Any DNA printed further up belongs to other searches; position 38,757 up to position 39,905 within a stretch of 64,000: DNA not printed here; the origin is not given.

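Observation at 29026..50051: CAZyme-free [SusC-SusD-fasciclin]x2 locus with phosphatase/LamG proteins and its own sensor: candidate undescribed phosphoester-scavenging system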

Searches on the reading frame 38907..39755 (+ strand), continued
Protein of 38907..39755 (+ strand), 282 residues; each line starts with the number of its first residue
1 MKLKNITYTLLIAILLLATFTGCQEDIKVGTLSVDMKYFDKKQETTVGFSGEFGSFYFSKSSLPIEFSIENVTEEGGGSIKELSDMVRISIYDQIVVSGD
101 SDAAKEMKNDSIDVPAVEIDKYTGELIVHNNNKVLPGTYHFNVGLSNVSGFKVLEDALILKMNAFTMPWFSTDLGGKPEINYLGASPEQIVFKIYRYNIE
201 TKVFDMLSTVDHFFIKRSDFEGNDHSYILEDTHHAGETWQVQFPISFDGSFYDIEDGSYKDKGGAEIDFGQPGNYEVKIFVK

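Call 27: search_protein_families(library=pfam, proteins=[L005:15200-16549:+, L005:18151-19374:+, L005:19378-20787:+, L007:13277-14512:+, L007:16808-17755:+, L007:17981-19126:+, L007:19790-20791:+, L008:13260-14489:+, L008:14545-15525:-, L002:16947-17864:+], max_evalue=0.00001)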
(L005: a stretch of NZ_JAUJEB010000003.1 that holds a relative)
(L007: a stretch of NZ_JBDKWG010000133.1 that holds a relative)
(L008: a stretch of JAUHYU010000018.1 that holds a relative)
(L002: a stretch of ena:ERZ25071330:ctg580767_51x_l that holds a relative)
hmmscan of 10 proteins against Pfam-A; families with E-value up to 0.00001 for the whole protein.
L005:15200-16549:+ (449 aa): 1 family
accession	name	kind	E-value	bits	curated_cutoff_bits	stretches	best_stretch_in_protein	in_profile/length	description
PF00202.27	Aminotran_3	-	2.7e-78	263.9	30.5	1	51-441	10-403/403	Aminotransferase class-III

L005:18151-19374:+ (407 aa): 1 family
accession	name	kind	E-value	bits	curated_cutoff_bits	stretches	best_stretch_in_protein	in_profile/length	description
PF01663.27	Phosphodiest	-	9e-32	111.4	23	1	17-357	1-333/342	Type I phosphodiesterase / nucleotide pyrophosphatase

L005:19378-20787:+ (470 aa): 1 family
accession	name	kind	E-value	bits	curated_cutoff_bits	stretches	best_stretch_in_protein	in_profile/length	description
PF00171.27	Aldedh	-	7.2e-135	450.5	23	1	36-469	9-447/461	Aldehyde dehydrogenase family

L007:13277-14512:+ (411 aa): 3 families
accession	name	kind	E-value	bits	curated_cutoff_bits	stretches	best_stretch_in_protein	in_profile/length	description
PF01266.30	DAO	-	2.6e-61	208.6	27.9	1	11-368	2-352/353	FAD dependent oxidoreductase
PF07992.20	Pyr_redox_2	-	1e-07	32.1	26.1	0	10-86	2-72/291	Pyridine nucleotide-disulphide oxidoreductase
PF01494.25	FAD_binding_3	-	5.3e-06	26.3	22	0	156-211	102-162/349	FAD binding domain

L007:16808-17755:+ (315 aa): 0 families

L007:17981-19126:+ (381 aa): 2 families
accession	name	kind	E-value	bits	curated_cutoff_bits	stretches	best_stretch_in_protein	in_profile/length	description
PF02687.27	FtsX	-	1.9e-14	54.2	25.5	1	258-371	3-113/120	FtsX-like permease C-terminal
PF12704.14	MacB_PCD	-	2.6e-07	31.6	27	1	19-199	3-183/207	MacB-like periplasmic core domain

L007:19790-20791:+ (334 aa): 5 families
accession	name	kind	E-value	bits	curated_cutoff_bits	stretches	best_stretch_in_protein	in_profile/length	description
PF13531.11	SBP_bac_11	-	1.9e-63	214.8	25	2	31-251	1-226/227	Bacterial extracellular solute-binding protein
PF01547.30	SBP_bac_1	-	5.3e-14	53.3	26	1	38-237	3-301/307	Bacterial extracellular solute-binding protein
PF13416.11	SBP_bac_8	-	1.7e-08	35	27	0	139-254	153-261/279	Bacterial extracellular solute-binding protein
PF12974.12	Phosphonate-bd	-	3.4e-08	33.6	27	1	39-201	12-174/242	ABC transporter, phosphonate, periplasmic substrate-binding protein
PF12727.12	PBP_like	-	6e-07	29.2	27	1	104-207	66-168/193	PBP superfamily domain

L008:13260-14489:+ (409 aa): 5 families
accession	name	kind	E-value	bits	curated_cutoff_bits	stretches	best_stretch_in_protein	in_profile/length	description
PF01266.30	DAO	-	1.3e-61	209.5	27.9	1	9-367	2-353/353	FAD dependent oxidoreductase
PF00890.30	FAD_binding_2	-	1.4e-09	38.1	20.4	1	9-209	2-206/414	FAD binding domain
PF07992.20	Pyr_redox_2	-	3.7e-08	33.6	26.1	0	7-39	143-175/291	Pyridine nucleotide-disulphide oxidoreductase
PF01946.23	Thi4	-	6.7e-07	29.2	26.2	0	3-51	14-63/235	Thi4 family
PF00070.33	Pyr_redox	-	4e-06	27.7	22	0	9-38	2-31/82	Pyridine nucleotide-disulphide oxidoreductase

L008:14545-15525:- (326 aa): 0 families

L002:16947-17864:+ (305 aa): 0 families

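Call 37: find_encoding_contigs(protein=P0012, flank=10000, max_places=1)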
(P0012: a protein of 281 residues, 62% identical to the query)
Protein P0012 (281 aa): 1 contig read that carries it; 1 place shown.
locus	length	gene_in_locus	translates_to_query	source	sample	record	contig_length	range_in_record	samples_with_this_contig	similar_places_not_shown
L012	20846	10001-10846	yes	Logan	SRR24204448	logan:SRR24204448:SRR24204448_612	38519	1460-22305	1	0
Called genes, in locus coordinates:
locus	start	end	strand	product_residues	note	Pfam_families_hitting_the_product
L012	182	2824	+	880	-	PF07715:Plug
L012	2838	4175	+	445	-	PF14322:SusD-like_3, PF14559:TPR_19 (faint), PF07980:SusD_RagB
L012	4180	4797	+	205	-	PF02469:Fasciclin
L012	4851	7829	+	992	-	PF13620:CarboxypepD_reg, PF13715:CarbopepD_reg_2, PF07715:Plug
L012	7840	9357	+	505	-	PF14322:SusD-like_3, PF07980:SusD_RagB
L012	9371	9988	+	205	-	PF02469:Fasciclin (weak)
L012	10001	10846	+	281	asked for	-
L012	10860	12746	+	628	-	PF01663:Phosphodiest (weak), PF13385:Laminin_G_3, PF18962:Por_Secre_tail (weak)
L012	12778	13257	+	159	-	-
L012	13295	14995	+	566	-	PF02210:Laminin_G_2 (faint), PF07953:Toxin_R_bind_N (weak), PF13385:Laminin_G_3, PF07953:Toxin_R_bind_N (weak), PF13385:Laminin_G_3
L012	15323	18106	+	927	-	PF16656:Pur_ac_phosph_N, PF00149:Metallophos, PF13385:Laminin_G_3, PF18911:PKD_4 (weak), PF18962:Por_Secre_tail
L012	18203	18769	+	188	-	PF01663:Phosphodiest, PF01676:Metalloenzyme (faint), PF01663:Phosphodiest (weak)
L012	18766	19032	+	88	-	-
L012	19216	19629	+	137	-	PF13385:Laminin_G_3 (weak)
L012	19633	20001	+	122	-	PF18962:Por_Secre_tail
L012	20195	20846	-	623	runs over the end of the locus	PF13385:Laminin_G_3, PF12833:HTH_18, PF00165:HTH_AraC (weak)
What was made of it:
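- L012 carries an extra purple-acid-phosphatase + LamG + PKD + T9SS gene at the same spot (call 37). L012 carries an extra purple acid phosphatase (call 37).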

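Call 38: find_encoding_contigs(protein=P0004, flank=10000, max_places=2)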
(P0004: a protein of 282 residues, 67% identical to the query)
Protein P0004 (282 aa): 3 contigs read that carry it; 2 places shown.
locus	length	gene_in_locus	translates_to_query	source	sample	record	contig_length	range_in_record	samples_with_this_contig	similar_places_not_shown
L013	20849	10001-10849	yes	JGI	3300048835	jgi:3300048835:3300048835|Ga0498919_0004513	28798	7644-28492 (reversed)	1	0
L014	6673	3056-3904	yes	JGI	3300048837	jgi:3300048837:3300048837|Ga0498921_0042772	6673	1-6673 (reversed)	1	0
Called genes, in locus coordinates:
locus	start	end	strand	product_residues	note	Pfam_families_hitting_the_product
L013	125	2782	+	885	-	PF07715:Plug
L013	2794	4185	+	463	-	PF14322:SusD-like_3, PF07980:SusD_RagB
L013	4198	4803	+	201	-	PF02469:Fasciclin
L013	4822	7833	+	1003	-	PF13620:CarboxypepD_reg, PF13715:CarbopepD_reg_2, PF07715:Plug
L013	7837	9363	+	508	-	PF14322:SusD-like_3, PF12771:SusD-like_2 (weak), PF07980:SusD_RagB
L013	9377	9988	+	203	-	PF02469:Fasciclin (weak)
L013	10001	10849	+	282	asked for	-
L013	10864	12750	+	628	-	PF01663:Phosphodiest, PF13385:Laminin_G_3, PF18962:Por_Secre_tail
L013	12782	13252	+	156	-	-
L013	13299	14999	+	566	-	PF07953:Toxin_R_bind_N (weak), PF13385:Laminin_G_3, PF02210:Laminin_G_2 (faint), PF13385:Laminin_G_3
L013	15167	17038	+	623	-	PF01663:Phosphodiest, PF01676:Metalloenzyme (weak), PF00884:Sulfatase (weak), PF01663:Phosphodiest, PF13385:Laminin_G_3, PF16356:DUF4983, PF18962:Por_Secre_tail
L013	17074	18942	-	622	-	PF13385:Laminin_G_3, PF12833:HTH_18, PF00165:HTH_AraC (weak)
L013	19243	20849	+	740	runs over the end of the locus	PF13620:CarboxypepD_reg, PF13715:CarbopepD_reg_2, PF07715:Plug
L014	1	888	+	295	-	?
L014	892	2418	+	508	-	PF14322:SusD-like_3, PF12771:SusD-like_2 (weak), PF07980:SusD_RagB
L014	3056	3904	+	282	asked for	-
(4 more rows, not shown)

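Call 50: search_protein_families(library=pfam, proteins=[P0014, P0022], max_evalue=1)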
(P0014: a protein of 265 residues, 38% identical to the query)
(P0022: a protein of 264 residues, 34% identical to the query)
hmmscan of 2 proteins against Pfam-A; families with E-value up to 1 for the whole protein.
P0014 (265 aa): 1 family
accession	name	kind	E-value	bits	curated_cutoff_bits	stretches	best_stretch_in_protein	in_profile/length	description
PF16398.10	DUF5007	-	0.019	15.2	25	1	54-162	3-118/289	Domain of unknown function (DUF5007)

P0022 (264 aa): 1 family
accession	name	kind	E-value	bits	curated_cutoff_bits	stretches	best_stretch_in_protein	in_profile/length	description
PF16398.10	DUF5007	-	0.001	19.3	25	1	52-160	1-116/289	Domain of unknown function (DUF5007)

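Call 56: search_protein_families(library=ncbifam, proteins=[L002:13318-14595:+], max_evalue=0.001)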
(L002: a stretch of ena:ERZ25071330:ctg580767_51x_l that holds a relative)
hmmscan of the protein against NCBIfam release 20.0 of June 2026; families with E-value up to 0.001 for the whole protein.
L002:13318-14595:+ (425 aa): 53 families (the best 25 are shown)
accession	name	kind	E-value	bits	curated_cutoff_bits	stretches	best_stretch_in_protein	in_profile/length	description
NF008425.0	PRK11259.1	equivalog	6.1e-39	134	257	1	21-402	3-376/377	N-methyl-L-tryptophan oxidase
TIGR02352.1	thiamin_ThiO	equivalog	4.9e-36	124.5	250.8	1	26-243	2-221/351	glycine oxidase ThiO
NF001933.0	PRK00711.1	subfamily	9.6e-33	113.8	383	3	77-242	108-275/429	D-amino acid dehydrogenase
TIGR01377.1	soxA_mon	subfamily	4.4e-30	104.7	479.65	1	25-402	3-376/381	amino oxidase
TIGR01373.1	soxB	subfamily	6.9e-28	97.6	529.45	1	16-402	24-400/407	sarcosine oxidase subunit beta family protein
TIGR03377.1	glycerol3P_GlpA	equivalog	2e-22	79.5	552.8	1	25-243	2-223/530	anaerobic glycerol-3-phosphate dehydrogenase subunit GlpA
NF008313.0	PRK11101.1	equivalog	7.9e-19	67.6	425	1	16-244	2-233/548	anaerobic glycerol-3-phosphate dehydrogenase subunit A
NF050086.1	pipecolate_AmaA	exception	1.1e-15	57.2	600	1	100-224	117-237/425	L-pipecolate oxidase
NF033460.1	glycerol3P_ox_II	equivalog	5.8e-14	52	460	1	25-249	4-234/361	type 2 glycerol-3-phosphate oxidase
NF009074.0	PRK12409.1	equivalog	1.9e-13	50.4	494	1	99-265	129-299/410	D-amino acid dehydrogenase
TIGR03197.1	MnmC_Cterm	equivalog_domain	5.3e-13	48.8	174.2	1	25-255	2-232/400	FAD-dependent 5-carboxymethylaminomethyl-2-thiouridine(34) oxidoreductase MnmC1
NF008726.1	PRK11728.1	equivalog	6.1e-12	45.1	299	1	25-252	3-232/389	L-2-hydroxyglutarate oxidase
TIGR03364.1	HpnW_proposed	hypoth_equivalog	4e-11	42.6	285.1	1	24-223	2-196/365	TIGR03364 family FAD-dependent oxidoreductase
TIGR02032.1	GG-red-SF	subfamily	4.6e-11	42.9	158.8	2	172-228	95-153/297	geranylgeranyl reductase family protein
NF002480.1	PRK01747.1-1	equivalog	6.1e-11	41.4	540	1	14-256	240-482/645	bifunctional tRNA (5-methylaminomethyl-2-thiouridine)(34)-methyltransferase MnmC2/FAD-dependent 5-carboxymethylaminomethyl-2-thiouridine(34)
TIGR03329.1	Phn_aa_oxid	hypoth_equivalog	9.2e-08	31.3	632.8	1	19-388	21-395/460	putative aminophosphonate oxidoreductase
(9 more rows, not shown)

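Call 71: predict_structure(alignment_id=A1)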
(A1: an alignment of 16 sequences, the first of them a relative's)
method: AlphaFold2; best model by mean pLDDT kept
length: 282 residues; sequences in the alignment: 16
mean_pLDDT: 77.5   pTM: 0.59
mean pLDDT of the five models: 77.5, 77.0, 76.0, 72.0, 66.8
residues with pLDDT >= 90: 32; 70-90: 182; 50-70: 55; < 50: 13
segments of 3 or more residues with pLDDT < 50: 23-33
pLDDT, mean of each block of 10 residues (from residue 1): 66 71 43 49 68 62 76 85 81 64 69 85 82 81 82 84 84 89 87 89 83 85 77 76 87 85 88 89 82
secondary structure, 60 per line:
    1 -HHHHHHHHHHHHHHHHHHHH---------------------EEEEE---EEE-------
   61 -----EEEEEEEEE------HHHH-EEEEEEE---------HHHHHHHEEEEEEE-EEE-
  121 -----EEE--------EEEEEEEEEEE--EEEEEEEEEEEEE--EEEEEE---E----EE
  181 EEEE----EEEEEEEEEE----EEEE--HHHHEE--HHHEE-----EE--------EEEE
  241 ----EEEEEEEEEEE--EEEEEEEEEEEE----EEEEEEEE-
elements in order: H2-21 E43-47 E51-53 E66-74 H81-84 E86-92 H102-108 E109-115 E117-119 E126-128 E137-147 E150-162 E165-170 E179-184 E189-198 E203-206 H209-212 E237-240 E245-255 E258-269 E274-281

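Call 77: fold_search(model_id=the predicted structure, library=pdb)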
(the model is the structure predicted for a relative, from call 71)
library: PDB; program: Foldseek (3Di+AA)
matches with E <= 10: 1460; with E <= 0.001: 1
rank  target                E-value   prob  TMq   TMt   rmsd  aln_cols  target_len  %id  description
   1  4ak1                  5.0e-04  0.98  0.26  0.13  24.7       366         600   10  Structure of BT4661, a SusE-like surface located polysaccharide binding protein from the Bacteroides thetaiotaomicron he (released 2013-03-06)
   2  5vt8_C                1.9e-03  0.94  0.23  0.30  15.9       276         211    8  Crystal Structure of Mouse Cadherin-23 EC24-25 (released 2018-05-23)
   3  3shs                  3.7e-03  0.60  0.19  0.18  17.4       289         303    9  Three N-terminal domains of the bacteriophage RB49 Highly Immunogenic Outer Capsid protein (Hoc) (released 2011-06-29)
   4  3f83                  5.2e-03  0.33  0.19  0.12  19.2       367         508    8  Structure of fusion complex of the minor pilin CfaE and major pilin CfaB of CFA/I pili from ETEC E. coli (released 2009-08-11)
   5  4dep_B                5.2e-03  0.28  0.15  0.14  17.9       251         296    8  Structure of the IL-1b signaling complex (released 2012-03-21)
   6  1ya5_A                6.8e-03  0.80  0.23  0.30  17.1       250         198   10  Crystal structure of the titin domains z1z2 in complex with telethonin (released 2005-12-20)
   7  5oyj_C                7.2e-03  0.51  0.19  0.23  18.4       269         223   10  Crystal structure of VEGFR-2 domains 4-5 in complex with DARPin D4b (released 2018-03-14)
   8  2f8v_C                7.6e-03  0.60  0.21  0.29  17.7       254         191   10  Structure of full length telethonin in complex with the N-terminus of titin (released 2006-06-27)
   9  7m42_A                7.6e-03  0.54  0.19  0.24  17.3       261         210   11  Complex of SARS-CoV-2 receptor binding domain with the Fab fragments of neutralizing antibodies REGN10985 and REGN1098 (released 2021-07-28)
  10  7r6w_L                8.0e-03  0.44  0.18  0.22  16.6       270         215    9  SARS-CoV-2 spike receptor-binding domain (RBD) in complex with S2X35 Fab and S309 Fab (released 2021-07-21)
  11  7ox1_L                8.5e-03  0.35  0.16  0.20  17.9       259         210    9  Fab 7D6: hIL-9 complex (released 2022-12-28)
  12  2wim_A                1.1e-02  0.11  0.11  0.12  26.0       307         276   12  Crystal structure of NCAM2 IG1-3 (released 2010-08-25)
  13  3f85                  1.1e-02  0.35  0.19  0.13  19.3       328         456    9  Structure of fusion complex of homo trimeric major pilin subunits CfaB of CFA/I fimbirae from ETEC E. coli (released 2009-08-11)
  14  2f8v_A                1.5e-02  0.57  0.21  0.29  17.6       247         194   10  Structure of full length telethonin in complex with the N-terminus of titin (released 2006-06-27)
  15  6c68_A                1.5e-02  0.51  0.21  0.27  14.8       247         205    7  MHC-independent t cell receptor A11 (released 2019-01-30)
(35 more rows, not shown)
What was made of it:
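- Glycan-type binders. p282 matches the SusE-like protein BT4661 (call 77).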

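Call 89: search_protein_representatives(alignment_id=A1)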
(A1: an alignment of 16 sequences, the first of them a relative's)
Query: 16 sequences, 265 profile positions. Proteins with E-value up to 0.001 (for the whole library): 86; up to 1e-10: 16; up to 1e-30: 4. The best 86 are listed.
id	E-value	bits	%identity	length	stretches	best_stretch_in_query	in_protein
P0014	8.2e-128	441.4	-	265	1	1-265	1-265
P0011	1.2e-112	391.7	-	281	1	2-265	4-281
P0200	2.3e-82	292.4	-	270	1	2-265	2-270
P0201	4.1e-66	239.1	-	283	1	7-265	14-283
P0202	3.4e-28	114.8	-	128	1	34-158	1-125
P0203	2.4e-24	102.2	-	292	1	1-208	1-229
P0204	3.5e-17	78.7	-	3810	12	111-151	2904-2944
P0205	1.8e-15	73.1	-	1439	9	102-152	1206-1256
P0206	1.9e-14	69.8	-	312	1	1-158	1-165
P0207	2.0e-14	69.7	-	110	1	5-101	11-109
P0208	2.8e-14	69.2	-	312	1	6-158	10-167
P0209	8.4e-14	67.6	-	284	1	1-166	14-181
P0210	8.4e-13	64.4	-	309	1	3-159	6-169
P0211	6.9e-12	61.4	-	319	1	7-241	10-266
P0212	1.7e-11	60.1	-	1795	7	114-155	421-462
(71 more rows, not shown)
